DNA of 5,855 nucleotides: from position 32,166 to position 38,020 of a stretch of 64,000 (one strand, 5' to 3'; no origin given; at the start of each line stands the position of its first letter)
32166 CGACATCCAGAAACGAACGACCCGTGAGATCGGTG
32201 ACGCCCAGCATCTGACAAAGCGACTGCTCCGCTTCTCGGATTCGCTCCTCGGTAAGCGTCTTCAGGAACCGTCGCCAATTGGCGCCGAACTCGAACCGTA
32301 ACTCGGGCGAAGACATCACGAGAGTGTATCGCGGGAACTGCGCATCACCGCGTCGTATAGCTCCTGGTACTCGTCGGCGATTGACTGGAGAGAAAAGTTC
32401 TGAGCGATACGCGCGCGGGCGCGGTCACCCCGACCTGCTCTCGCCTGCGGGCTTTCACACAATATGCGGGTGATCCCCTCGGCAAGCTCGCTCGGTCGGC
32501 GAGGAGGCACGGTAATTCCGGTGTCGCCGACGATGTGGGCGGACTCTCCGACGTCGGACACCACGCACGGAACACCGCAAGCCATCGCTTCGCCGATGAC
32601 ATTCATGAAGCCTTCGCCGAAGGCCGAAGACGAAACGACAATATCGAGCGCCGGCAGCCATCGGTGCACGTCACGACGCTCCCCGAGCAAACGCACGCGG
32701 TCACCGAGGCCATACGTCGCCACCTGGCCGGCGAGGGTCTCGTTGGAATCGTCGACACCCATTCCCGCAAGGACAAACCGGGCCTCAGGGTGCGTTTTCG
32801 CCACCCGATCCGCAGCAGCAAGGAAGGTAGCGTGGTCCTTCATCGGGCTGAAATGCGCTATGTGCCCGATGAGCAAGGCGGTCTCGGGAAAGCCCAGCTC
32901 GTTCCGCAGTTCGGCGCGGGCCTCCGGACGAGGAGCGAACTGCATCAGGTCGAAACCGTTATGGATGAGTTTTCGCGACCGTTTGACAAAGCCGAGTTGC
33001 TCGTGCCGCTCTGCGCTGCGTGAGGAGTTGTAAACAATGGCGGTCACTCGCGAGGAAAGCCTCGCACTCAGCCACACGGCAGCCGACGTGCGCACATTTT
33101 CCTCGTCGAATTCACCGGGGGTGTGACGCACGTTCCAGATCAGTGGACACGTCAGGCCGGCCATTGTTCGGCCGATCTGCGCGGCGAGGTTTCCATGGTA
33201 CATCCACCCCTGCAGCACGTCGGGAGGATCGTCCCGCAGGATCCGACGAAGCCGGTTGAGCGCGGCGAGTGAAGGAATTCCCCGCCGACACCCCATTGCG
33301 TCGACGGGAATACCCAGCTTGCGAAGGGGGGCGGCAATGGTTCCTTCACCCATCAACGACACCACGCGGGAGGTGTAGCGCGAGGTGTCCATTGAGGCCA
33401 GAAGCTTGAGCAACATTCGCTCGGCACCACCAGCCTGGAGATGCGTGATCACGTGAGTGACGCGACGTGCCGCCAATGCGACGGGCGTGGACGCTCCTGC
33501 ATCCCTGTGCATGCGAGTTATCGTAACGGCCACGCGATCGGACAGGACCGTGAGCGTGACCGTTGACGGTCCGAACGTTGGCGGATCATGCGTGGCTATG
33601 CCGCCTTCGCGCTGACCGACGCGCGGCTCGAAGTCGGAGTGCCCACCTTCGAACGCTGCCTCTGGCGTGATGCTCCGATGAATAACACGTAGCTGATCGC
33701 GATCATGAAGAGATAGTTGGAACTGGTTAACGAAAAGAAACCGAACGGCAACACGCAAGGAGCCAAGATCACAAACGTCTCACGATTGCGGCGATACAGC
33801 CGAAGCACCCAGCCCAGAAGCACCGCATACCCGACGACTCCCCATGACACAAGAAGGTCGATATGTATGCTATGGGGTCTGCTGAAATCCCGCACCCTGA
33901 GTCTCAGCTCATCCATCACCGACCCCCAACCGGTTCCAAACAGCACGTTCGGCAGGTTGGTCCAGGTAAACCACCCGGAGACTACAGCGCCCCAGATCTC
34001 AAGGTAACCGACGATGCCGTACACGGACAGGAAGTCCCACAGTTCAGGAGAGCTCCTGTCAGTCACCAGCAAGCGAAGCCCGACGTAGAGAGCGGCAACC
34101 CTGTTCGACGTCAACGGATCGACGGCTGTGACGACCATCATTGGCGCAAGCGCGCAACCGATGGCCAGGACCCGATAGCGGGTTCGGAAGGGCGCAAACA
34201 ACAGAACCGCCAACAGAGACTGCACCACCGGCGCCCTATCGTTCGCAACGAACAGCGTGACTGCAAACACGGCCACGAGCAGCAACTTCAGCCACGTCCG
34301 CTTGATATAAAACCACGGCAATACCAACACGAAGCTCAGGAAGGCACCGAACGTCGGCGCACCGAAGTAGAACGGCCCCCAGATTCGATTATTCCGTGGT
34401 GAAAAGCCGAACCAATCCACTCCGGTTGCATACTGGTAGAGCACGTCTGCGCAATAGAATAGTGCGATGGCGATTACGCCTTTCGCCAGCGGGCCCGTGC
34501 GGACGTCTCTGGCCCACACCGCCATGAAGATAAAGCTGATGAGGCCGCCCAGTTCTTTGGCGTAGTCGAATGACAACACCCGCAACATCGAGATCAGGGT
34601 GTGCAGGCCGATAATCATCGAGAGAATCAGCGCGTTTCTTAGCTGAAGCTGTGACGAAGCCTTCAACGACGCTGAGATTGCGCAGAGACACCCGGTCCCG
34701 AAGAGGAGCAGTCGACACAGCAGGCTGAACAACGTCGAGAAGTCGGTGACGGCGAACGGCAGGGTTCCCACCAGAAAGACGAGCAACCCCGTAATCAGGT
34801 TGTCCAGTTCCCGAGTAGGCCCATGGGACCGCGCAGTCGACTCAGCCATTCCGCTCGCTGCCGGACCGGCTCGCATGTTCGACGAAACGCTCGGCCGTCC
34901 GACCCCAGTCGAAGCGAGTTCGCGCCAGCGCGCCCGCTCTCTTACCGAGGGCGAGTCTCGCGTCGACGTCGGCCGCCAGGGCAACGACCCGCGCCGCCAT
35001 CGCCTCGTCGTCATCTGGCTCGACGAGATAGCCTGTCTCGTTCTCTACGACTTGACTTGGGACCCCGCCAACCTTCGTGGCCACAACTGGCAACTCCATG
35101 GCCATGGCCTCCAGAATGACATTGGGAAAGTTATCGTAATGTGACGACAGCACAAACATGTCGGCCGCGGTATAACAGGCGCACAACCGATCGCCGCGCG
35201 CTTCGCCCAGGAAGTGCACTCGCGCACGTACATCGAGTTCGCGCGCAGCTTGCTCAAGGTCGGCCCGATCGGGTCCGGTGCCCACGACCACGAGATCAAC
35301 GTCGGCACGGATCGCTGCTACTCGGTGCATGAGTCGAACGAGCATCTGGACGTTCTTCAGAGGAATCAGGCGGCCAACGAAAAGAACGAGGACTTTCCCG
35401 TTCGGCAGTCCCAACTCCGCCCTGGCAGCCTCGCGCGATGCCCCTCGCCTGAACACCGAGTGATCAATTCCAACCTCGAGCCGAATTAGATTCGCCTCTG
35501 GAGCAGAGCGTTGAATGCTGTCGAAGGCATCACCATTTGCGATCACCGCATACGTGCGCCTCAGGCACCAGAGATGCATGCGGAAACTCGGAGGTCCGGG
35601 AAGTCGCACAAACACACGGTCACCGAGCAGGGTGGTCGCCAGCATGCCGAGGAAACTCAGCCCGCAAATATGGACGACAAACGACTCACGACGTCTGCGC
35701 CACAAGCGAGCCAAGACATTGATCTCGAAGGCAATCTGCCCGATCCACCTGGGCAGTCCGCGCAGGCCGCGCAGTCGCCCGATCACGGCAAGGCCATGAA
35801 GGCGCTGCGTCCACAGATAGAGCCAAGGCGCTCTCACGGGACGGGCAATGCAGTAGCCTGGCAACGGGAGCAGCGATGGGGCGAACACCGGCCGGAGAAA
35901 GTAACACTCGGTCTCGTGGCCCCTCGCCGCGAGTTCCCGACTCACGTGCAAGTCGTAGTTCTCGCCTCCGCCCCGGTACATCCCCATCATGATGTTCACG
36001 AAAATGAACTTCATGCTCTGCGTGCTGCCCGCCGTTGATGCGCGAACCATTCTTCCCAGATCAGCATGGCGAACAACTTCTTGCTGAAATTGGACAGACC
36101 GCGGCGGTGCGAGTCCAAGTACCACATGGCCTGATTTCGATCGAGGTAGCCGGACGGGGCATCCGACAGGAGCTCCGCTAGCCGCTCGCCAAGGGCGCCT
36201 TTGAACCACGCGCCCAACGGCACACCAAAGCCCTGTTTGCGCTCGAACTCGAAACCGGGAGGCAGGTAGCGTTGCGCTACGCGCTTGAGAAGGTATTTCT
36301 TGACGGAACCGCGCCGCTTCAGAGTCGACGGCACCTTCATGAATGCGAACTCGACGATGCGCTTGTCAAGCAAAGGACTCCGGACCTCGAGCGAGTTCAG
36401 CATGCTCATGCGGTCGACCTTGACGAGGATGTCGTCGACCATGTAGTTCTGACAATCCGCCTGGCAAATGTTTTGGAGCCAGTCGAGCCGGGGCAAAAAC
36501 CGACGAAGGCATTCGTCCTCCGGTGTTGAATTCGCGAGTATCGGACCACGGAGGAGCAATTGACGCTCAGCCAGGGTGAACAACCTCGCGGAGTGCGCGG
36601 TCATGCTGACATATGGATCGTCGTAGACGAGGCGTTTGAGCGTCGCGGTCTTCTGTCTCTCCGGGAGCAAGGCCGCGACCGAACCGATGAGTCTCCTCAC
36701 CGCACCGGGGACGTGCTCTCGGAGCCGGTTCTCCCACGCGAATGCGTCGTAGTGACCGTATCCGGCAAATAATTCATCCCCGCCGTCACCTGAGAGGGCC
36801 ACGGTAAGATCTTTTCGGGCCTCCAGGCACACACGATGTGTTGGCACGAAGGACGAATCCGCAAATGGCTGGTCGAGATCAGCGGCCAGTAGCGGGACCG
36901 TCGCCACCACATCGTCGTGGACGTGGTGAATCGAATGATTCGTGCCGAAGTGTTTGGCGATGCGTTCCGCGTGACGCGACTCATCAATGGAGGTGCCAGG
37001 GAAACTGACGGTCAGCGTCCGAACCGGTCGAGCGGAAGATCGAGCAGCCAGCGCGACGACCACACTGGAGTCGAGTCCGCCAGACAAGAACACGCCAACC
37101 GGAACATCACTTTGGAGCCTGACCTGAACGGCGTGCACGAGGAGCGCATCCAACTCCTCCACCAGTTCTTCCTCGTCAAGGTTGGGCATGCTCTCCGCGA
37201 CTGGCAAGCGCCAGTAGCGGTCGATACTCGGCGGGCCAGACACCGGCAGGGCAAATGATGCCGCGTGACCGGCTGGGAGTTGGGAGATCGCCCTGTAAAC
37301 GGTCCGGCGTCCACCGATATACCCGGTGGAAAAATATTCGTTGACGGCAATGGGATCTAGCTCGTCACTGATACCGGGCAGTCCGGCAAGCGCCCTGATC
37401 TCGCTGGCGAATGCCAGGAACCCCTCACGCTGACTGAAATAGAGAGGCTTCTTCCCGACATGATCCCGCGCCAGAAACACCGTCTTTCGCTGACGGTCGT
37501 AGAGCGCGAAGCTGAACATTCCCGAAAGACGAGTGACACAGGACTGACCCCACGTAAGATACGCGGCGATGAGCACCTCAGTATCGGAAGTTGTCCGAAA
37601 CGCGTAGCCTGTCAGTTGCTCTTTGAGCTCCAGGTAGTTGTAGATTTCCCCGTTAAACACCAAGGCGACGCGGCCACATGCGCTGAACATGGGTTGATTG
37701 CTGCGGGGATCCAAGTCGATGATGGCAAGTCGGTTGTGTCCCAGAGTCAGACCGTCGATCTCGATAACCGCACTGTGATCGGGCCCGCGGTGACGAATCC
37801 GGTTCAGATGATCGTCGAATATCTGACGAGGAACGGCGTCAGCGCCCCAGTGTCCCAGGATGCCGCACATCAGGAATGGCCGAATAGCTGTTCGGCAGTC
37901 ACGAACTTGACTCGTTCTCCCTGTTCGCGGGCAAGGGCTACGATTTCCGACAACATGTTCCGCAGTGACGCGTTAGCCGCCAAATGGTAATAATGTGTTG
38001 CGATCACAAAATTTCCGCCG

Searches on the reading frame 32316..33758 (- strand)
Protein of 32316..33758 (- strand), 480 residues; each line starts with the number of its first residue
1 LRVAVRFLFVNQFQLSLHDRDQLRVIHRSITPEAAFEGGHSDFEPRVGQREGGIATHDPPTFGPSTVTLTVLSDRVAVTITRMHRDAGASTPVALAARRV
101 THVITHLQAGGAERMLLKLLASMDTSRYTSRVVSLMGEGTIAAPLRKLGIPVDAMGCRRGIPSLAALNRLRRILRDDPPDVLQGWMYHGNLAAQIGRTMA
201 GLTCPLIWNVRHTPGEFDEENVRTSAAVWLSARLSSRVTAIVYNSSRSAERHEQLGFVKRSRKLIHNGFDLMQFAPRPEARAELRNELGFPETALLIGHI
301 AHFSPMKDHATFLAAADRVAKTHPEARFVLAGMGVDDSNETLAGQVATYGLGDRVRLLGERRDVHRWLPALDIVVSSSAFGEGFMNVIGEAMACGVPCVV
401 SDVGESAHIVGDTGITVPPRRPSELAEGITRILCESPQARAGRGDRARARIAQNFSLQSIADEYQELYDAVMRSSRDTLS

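Call 16: search_protein_families(library=pfam, proteins=[window:32316-33758:-], max_evalue=0.001)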
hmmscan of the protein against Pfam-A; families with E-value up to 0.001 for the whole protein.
window:32316-33758:- (480 aa): 4 families
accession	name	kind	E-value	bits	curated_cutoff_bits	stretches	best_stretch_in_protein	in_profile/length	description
PF13692.12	Glyco_trans_1_4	-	1.8e-28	100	27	1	297-433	4-140/142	Glycosyl transferases group 1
PF00534.26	Glycos_transf_1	-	1.9e-25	89.9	26.4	1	281-440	2-162/172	Glycosyl transferases group 1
PF13579.12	Glyco_trans_4_4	-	1.1e-12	49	29.7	1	110-268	1-158/158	Glycosyl transferase 4-like domain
PF13439.12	Glyco_transf_4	-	1.3e-11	45.3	28.5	1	110-271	2-168/170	Glycosyltransferase Family 4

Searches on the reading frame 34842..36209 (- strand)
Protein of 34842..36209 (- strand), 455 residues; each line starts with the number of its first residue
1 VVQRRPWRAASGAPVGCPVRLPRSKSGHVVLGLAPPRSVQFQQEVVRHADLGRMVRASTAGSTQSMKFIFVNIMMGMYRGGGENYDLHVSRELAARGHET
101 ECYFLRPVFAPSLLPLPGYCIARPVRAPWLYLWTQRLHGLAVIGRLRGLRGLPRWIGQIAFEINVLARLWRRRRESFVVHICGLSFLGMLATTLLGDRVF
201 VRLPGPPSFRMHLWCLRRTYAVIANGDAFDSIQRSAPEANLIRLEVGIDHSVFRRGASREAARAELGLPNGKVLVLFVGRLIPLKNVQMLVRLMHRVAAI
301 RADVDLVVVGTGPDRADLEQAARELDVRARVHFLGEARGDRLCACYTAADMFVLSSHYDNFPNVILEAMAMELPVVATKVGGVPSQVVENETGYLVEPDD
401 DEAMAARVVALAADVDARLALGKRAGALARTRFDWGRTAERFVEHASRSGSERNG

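Call 16: search_protein_families(library=pfam, proteins=[window:34842-36209:-], max_evalue=0.001)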
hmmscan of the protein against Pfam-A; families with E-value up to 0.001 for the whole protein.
window:34842-36209:- (455 aa): 4 families
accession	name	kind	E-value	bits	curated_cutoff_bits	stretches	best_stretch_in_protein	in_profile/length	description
PF00534.26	Glycos_transf_1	-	8.9e-40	136.5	26.4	1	259-425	2-169/172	Glycosyl transferases group 1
PF13692.12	Glyco_trans_1_4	-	9.7e-37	126.8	27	1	274-414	3-142/142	Glycosyl transferases group 1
PF20706.3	GT4-conflict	-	2.6e-10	40.3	26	1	237-441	170-384/385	Family 4 Glycosyltransferase in conflict systems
PF13524.12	Glyco_trans_1_2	-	5.1e-05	23.7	25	1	301-443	12-143/144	Glycosyl transferase-like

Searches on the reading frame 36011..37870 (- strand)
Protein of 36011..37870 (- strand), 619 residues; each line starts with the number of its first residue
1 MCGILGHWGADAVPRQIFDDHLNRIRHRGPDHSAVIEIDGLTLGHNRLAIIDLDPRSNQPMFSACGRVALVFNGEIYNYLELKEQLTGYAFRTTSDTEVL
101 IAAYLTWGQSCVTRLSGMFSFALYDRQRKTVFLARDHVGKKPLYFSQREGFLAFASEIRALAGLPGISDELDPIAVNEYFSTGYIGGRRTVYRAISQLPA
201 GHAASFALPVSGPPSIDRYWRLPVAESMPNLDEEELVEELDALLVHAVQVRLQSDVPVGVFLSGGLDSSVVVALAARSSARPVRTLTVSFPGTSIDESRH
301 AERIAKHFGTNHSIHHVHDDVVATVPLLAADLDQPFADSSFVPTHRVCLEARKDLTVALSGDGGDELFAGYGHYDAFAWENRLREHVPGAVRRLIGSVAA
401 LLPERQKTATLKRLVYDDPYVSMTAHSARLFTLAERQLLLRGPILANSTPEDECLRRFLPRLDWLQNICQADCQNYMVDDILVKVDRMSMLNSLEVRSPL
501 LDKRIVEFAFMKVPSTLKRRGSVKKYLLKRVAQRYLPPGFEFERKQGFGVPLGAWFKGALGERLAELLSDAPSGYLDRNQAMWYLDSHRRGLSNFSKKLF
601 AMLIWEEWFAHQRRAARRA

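Call 16: search_protein_families(library=pfam, proteins=[window:36011-37870:-], max_evalue=0.001)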
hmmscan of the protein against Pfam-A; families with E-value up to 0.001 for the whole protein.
window:36011-37870:- (619 aa): 6 families
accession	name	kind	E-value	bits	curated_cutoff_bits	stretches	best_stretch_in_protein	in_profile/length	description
PF00733.27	Asn_synthase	-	3.5e-87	293.8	21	1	239-609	1-353/354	Asparagine synthase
PF13522.11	GATase_6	-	2.6e-43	147.6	27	1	32-157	3-130/130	Glutamine amidotransferase domain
PF13537.11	GATase_7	-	5.2e-43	146.4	25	1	45-161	1-121/123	Glutamine amidotransferase domain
PF12481.13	DUF3700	-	7e-09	35.9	27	1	58-159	67-174/228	Aluminium induced protein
PF02540.23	NAD_synthase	-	0.00014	21.5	21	1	238-348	3-111/242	NAD synthase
PF06508.19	QueC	-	0.00019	21.4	22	1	260-317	4-60/210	Queuosine biosynthesis protein QueC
